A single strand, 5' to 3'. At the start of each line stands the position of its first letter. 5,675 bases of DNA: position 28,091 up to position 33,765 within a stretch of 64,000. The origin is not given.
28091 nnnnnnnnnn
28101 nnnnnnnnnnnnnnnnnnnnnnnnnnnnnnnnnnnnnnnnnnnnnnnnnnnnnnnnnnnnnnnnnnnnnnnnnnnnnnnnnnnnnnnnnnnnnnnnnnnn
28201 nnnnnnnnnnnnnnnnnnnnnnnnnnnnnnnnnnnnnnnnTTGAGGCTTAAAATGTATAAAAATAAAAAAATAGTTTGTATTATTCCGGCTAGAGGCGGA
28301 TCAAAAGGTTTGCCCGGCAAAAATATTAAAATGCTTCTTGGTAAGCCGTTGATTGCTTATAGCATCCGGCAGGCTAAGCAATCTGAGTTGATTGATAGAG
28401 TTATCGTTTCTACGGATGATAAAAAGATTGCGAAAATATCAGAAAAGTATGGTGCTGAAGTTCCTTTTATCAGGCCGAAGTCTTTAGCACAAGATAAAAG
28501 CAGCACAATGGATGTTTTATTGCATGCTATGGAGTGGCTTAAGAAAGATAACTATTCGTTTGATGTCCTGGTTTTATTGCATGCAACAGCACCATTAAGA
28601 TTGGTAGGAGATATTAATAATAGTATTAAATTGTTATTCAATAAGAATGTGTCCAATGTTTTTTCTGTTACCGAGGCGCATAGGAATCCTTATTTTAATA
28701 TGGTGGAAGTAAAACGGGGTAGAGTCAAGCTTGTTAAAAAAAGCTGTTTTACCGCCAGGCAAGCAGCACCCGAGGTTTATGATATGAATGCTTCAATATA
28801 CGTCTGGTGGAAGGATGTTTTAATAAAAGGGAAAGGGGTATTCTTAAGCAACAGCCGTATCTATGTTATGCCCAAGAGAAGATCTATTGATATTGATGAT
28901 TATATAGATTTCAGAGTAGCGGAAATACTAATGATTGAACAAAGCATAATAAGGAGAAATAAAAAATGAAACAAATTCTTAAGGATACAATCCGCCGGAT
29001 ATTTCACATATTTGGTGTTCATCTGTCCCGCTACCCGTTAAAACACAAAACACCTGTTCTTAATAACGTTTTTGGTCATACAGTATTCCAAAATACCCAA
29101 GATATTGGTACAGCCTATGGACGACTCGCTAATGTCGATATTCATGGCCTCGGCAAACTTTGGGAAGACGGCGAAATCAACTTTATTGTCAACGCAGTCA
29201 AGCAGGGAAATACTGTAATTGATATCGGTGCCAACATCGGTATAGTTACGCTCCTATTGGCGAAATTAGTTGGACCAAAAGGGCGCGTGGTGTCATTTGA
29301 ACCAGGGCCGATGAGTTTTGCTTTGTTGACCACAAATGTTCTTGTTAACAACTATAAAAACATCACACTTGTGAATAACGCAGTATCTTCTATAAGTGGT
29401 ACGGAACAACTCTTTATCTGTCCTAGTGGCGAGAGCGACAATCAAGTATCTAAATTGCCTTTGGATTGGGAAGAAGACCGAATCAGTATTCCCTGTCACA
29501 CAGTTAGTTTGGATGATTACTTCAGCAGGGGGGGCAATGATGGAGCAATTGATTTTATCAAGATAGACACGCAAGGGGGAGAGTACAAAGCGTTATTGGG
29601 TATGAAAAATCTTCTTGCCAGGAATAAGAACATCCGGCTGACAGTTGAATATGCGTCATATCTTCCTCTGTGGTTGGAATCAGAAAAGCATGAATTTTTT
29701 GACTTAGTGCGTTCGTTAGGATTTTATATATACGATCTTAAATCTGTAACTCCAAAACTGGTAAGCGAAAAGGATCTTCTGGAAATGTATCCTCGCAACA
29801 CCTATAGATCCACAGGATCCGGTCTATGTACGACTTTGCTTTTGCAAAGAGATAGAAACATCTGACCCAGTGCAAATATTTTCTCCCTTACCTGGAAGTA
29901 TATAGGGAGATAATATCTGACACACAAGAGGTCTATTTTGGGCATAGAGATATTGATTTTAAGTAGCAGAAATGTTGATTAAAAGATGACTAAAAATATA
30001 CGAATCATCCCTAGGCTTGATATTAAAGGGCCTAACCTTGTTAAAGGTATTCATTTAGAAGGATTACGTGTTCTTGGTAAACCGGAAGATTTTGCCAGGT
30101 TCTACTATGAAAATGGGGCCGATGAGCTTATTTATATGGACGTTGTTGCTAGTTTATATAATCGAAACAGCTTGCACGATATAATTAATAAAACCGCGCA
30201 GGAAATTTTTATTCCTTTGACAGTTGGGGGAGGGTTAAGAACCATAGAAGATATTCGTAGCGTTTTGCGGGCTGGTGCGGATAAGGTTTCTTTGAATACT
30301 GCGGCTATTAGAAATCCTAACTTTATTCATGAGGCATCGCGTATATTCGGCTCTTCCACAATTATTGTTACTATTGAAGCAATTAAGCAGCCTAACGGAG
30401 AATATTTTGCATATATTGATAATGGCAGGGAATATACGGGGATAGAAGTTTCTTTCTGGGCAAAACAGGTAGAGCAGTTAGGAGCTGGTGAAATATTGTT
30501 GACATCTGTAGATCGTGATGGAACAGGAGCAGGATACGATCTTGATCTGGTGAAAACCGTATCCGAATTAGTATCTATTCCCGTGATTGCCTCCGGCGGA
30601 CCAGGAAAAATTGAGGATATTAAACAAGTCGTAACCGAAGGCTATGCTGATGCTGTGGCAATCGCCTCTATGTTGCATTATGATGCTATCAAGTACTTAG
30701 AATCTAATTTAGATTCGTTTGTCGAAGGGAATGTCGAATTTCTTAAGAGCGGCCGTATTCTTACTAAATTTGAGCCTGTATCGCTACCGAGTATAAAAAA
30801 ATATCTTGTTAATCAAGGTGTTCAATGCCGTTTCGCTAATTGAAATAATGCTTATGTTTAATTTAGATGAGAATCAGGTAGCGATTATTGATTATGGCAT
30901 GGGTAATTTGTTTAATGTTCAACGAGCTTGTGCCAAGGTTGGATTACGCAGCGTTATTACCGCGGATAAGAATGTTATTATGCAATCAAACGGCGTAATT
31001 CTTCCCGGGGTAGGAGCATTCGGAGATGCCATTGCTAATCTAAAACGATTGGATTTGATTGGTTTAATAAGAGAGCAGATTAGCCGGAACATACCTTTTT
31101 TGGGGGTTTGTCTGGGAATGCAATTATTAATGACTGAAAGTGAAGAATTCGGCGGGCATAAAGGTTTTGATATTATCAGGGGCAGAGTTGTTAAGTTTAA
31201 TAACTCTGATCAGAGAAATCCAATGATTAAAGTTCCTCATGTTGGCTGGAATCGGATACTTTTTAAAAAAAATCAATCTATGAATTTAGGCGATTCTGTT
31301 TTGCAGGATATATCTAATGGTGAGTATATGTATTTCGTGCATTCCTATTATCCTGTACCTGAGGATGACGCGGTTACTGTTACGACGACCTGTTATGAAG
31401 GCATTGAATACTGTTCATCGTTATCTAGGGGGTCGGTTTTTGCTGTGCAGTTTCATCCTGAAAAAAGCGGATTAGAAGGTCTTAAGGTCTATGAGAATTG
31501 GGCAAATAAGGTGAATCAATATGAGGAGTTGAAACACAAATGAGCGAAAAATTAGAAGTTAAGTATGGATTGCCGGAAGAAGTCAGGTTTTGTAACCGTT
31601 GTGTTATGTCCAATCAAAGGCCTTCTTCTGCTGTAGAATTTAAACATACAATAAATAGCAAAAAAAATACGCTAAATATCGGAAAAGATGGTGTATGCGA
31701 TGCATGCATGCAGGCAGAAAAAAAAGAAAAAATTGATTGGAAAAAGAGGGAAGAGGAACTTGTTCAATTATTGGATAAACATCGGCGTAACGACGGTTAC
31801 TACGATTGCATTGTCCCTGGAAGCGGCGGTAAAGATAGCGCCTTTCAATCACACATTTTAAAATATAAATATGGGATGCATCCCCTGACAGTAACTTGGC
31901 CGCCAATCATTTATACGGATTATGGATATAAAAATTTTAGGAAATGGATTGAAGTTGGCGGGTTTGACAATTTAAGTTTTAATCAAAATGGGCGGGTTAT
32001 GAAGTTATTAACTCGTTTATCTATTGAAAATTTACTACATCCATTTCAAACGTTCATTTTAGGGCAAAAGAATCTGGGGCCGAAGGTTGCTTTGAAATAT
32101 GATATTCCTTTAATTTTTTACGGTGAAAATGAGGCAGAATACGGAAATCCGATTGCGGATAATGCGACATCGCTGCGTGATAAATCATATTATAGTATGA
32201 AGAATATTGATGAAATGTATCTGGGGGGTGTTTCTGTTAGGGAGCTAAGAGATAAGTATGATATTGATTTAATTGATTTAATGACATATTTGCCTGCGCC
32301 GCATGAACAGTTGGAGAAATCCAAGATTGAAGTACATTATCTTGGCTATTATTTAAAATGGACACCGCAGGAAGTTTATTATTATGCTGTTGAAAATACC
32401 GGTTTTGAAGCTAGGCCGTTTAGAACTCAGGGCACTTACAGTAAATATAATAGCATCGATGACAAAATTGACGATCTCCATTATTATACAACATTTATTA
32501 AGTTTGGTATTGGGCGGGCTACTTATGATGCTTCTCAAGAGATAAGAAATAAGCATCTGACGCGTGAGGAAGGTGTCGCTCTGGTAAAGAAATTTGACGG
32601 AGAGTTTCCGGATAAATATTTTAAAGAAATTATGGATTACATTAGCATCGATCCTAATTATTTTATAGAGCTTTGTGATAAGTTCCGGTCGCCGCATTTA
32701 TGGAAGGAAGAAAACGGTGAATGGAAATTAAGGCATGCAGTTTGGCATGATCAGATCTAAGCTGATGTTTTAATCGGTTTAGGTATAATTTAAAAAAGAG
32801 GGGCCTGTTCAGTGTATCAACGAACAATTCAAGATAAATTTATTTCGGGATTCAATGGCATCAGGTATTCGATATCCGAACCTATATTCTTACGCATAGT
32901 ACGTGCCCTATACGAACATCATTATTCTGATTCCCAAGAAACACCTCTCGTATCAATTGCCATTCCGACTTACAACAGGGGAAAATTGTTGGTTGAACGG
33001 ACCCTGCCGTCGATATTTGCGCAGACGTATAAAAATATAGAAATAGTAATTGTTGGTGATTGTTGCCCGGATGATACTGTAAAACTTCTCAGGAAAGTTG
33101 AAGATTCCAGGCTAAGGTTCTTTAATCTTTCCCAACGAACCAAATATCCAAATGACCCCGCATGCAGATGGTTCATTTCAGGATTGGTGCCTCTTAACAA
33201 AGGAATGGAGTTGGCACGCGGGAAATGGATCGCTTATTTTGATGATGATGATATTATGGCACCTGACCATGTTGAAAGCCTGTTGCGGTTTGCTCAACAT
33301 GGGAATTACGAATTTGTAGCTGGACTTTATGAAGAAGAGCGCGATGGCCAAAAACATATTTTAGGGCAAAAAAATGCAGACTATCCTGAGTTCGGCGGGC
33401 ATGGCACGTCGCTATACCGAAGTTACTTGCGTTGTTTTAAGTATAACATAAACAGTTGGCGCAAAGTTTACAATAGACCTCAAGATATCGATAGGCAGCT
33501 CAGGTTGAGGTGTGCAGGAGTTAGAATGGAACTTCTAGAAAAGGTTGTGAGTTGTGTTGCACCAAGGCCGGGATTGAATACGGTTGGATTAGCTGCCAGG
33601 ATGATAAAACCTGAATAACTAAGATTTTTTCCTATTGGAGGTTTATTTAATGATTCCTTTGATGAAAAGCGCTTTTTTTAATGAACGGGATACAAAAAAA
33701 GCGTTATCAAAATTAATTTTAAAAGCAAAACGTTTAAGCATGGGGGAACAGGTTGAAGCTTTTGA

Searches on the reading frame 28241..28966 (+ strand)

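Call 19: search_protein_families(library=pfam, proteins=[window:28241-28966:+], max_evalue=0.0001)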
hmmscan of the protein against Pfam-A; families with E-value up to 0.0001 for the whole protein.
window:28241-28966:+ (242 aa): 1 family
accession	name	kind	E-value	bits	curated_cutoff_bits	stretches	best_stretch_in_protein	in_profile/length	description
PF02348.25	CTP_transf_3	-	5.9e-27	95.3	22.6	1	12-201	1-180/217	Cytidylyltransferase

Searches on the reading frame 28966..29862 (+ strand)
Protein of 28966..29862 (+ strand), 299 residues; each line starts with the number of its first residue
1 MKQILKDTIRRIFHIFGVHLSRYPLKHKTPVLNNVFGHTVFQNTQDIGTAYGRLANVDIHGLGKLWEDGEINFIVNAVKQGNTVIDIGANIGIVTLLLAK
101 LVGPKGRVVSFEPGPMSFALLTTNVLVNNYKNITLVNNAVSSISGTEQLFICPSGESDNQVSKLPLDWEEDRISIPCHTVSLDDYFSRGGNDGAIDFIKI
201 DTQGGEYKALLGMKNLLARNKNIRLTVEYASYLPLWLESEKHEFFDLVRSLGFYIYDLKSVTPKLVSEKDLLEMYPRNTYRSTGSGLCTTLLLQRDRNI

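Call 7: search_protein_families(library=pfam, proteins=[window:28966-29862:+], max_evalue=0.001)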
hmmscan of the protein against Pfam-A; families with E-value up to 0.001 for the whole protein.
window:28966-29862:+ (299 aa): 4 families
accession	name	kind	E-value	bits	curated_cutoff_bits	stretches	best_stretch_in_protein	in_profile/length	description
PF05050.19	Methyltransf_21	-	1.1e-18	68.3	22.7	1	86-230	1-149/173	Methyltransferase FkbM domain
PF02475.24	TRM5-TYW2_MTfase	-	3.8e-06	27.4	28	1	70-135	26-91/164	TRM5/TYW2 methyltransferase domain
PF05575.17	V_cholerae_RfbT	-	3.8e-05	23.6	27.9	1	69-211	68-208/286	Vibrio cholerae RfbT protein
PF01135.25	PCMT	-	0.0006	20.1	20.3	1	78-133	71-126/210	Protein-L-isoaspartate(D-aspartate) O-methyltransferase (PCMT)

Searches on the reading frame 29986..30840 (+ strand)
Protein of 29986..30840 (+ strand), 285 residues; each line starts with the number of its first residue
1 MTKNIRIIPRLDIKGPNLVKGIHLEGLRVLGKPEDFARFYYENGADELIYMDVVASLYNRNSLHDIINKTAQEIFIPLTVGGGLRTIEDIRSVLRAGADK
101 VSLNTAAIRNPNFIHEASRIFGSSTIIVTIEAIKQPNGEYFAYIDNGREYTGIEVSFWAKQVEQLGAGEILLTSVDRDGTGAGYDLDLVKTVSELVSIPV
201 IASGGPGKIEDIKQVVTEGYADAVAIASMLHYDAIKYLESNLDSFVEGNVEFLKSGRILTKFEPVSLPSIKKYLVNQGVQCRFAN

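Call 6: search_protein_families(library=pfam, proteins=[window:29986-30840:+], max_evalue=0.001)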
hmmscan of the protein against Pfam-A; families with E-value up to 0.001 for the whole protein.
window:29986-30840:+ (285 aa): 6 families
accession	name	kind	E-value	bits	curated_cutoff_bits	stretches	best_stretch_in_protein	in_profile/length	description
PF00977.27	His_biosynth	-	1.8e-65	221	23.6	1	6-235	1-227/228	Histidine biosynthesis protein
PF03060.21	NMO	-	2.7e-10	40.6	28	1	185-229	181-224/331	Nitronate monooxygenase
PF01207.24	Dus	-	4e-07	29.9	20.4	0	160-227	145-214/311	Dihydrouridine synthase (Dus)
PF02581.23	TMP-TENI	-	6.2e-05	22.9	27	0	160-228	114-178/180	Thiamine monophosphate synthase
PF04309.18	G3P_antiterm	-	7.8e-05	22.6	27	0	64-105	128-169/173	Glycerol-3-phosphate responsive antiterminator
PF05690.20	ThiG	-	8e-05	22.5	23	0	67-115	167-215/247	Thiazole biosynthesis protein ThiG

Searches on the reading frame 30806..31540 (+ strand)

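Call 6: search_protein_families(library=pfam, proteins=[window:30806-31540:+], max_evalue=0.001)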
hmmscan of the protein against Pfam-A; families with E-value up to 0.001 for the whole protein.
window:30806-31540:+ (245 aa): 2 families
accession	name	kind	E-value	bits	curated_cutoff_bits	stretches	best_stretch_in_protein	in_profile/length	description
PF00117.34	GATase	-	1.2e-21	77.7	22.8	1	27-222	2-175/190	Glutamine amidotransferase class-I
PF07722.19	Peptidase_C26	-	1.4e-06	28.7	20.5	1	86-219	96-219/219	Peptidase C26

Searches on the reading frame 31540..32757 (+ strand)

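Call 6: search_protein_families(library=pfam, proteins=[window:31540-32757:+], max_evalue=0.001)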
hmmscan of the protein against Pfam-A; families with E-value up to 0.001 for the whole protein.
window:31540-32757:+ (406 aa): 0 families

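Call 37: search_protein_families(library=ncbifam, proteins=[window:31540-32757:+], max_evalue=0.00001)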
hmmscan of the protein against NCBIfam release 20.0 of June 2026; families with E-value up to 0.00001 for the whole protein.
window:31540-32757:+ (406 aa): 1 family
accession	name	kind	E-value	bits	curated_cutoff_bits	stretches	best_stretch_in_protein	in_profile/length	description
TIGR03573.1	WbuX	subfamily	2.5e-105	352.7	203.2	1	16-377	2-341/344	N-acetyl sugar amidotransferase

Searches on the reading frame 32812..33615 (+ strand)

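Call 6: search_protein_families(library=pfam, proteins=[window:32812-33615:+], max_evalue=0.001)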
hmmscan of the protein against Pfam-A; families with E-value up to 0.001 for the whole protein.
window:32812-33615:+ (268 aa): 4 families
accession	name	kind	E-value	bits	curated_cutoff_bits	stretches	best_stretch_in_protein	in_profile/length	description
PF00535.33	Glycos_transf_2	-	5.4e-24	85.4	23.3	2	48-109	1-63/168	Glycosyl transferase family 2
PF13641.12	Glyco_tranf_2_3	-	1.7e-08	35.2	27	1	47-171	3-121/230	Glycosyltransferase like family 2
PF10111.15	Glyco_tranf_2_2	-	1.4e-05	25.1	27.3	1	48-163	1-108/276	Glycosyltransferase like family 2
PF11316.14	Rhamno_transf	-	0.00076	19.4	23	0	58-161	41-139/235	Putative rhamnosyl transferase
